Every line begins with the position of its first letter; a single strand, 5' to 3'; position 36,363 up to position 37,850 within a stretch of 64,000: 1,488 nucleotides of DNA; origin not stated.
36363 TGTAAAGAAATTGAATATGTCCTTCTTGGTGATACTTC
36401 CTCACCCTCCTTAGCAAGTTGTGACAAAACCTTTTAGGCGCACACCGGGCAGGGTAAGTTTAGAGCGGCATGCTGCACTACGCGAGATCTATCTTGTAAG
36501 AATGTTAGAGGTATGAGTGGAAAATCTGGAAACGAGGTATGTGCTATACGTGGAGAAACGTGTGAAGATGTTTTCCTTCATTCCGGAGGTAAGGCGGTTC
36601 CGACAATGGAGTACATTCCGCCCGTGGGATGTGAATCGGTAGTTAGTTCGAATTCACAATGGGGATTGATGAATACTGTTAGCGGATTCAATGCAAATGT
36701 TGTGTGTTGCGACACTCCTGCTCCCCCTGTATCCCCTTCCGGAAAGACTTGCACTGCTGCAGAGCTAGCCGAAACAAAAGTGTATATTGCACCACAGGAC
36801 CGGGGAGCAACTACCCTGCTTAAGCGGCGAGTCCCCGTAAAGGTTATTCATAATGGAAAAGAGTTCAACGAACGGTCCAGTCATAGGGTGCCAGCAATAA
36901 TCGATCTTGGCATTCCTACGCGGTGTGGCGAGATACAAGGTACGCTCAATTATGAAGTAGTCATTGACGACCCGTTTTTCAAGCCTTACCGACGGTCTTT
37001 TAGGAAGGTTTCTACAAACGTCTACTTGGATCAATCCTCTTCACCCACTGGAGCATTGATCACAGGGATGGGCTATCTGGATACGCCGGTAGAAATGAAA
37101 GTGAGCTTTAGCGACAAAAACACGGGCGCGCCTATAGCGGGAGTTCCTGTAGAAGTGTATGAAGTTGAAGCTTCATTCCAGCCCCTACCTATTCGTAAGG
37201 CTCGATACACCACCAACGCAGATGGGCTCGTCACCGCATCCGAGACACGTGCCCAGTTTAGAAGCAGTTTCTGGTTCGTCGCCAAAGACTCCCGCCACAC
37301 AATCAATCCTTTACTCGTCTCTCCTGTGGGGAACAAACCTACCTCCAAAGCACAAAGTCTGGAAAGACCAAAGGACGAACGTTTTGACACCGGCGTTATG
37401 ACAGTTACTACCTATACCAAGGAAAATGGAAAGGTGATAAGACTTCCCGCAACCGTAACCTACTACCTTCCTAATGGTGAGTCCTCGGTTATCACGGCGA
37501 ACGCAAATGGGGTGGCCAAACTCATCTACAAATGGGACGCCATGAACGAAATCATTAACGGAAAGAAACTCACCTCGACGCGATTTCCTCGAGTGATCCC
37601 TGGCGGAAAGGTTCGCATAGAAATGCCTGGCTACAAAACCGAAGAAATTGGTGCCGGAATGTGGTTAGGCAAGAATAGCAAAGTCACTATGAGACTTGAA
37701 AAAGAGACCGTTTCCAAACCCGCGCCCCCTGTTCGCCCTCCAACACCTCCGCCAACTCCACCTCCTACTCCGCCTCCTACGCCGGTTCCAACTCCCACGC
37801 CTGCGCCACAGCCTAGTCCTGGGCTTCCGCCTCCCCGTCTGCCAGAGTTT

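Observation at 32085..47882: The two plus-strand giant surface-protein ORFs are one ~5265-codon reading frame interrupted by a single in-frame TAG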

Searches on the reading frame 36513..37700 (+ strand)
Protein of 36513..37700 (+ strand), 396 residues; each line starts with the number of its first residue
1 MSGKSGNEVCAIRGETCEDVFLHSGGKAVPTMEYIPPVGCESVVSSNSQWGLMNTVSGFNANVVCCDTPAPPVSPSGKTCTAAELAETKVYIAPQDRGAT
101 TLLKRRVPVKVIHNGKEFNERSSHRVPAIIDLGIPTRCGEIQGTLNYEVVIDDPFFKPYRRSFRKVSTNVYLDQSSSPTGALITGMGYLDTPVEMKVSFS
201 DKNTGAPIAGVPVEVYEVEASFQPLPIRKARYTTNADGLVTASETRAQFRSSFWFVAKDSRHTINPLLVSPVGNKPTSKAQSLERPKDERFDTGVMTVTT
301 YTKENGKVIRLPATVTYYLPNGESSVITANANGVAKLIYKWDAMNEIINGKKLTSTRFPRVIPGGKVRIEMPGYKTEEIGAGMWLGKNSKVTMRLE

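Call 60: find_homologous_proteins(query=window:36513-37700:+, max_evalue=1e-10)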
Query window:36513-37700:+: 3573 candidates shared short words with the query, none scored E <= 1e-10.
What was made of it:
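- Tried and rejected: Homolog search with the first 396 aa of ORF2: nothing (call 60).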
